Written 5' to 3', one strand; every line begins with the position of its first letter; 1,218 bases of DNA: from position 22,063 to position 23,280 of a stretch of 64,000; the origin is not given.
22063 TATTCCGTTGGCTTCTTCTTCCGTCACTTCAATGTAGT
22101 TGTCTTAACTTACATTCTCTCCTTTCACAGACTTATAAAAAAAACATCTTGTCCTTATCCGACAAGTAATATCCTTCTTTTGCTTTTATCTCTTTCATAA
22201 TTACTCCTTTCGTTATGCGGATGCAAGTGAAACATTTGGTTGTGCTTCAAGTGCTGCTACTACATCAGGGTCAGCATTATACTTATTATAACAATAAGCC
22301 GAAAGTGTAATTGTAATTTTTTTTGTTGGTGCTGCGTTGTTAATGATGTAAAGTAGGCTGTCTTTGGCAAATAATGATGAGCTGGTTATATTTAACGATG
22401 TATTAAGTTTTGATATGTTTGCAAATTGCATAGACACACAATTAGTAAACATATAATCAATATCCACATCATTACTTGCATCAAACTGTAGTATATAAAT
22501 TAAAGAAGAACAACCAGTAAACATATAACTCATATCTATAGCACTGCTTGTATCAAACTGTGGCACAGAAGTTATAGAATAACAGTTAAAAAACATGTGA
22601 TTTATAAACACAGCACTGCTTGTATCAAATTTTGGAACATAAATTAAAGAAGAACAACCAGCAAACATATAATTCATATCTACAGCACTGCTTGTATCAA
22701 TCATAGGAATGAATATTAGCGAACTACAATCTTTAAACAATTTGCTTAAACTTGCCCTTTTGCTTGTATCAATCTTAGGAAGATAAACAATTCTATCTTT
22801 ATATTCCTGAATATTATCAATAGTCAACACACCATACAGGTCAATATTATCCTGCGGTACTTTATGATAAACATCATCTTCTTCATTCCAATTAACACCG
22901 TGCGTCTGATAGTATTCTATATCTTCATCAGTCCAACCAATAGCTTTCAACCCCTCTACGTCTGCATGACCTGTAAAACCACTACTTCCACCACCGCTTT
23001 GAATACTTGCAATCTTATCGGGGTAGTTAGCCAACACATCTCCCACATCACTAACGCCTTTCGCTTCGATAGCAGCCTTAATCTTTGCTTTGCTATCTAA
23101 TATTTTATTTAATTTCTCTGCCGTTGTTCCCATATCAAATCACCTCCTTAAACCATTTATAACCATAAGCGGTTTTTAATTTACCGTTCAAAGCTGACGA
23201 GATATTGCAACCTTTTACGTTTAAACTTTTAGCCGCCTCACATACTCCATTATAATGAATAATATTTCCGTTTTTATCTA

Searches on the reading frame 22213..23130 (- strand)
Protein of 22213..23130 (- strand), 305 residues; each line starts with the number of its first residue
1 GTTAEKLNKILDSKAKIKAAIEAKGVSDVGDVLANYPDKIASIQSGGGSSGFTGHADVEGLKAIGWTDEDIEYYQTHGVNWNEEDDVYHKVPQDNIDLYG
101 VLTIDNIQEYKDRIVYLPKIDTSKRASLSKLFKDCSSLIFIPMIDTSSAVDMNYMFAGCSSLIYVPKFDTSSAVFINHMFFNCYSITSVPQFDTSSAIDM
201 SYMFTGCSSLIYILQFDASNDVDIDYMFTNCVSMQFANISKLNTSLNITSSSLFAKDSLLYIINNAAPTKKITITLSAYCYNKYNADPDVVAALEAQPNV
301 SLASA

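Call 65: search_protein_families(library=pfam, proteins=[window:22213-23130:-], max_evalue=0.1)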
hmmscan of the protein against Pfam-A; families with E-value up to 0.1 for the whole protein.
window:22213-23130:- (305 aa): 2 families
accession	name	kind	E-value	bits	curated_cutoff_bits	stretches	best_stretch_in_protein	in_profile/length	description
PF03382.20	DUF285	-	2.9e-16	59.7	25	2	118-209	18-112/120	Mycoplasma protein of unknown function, DUF285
PF23870.1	DUF7225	-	0.019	15.1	27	1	241-286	5-50/103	Domain of unknown function (DUF7225)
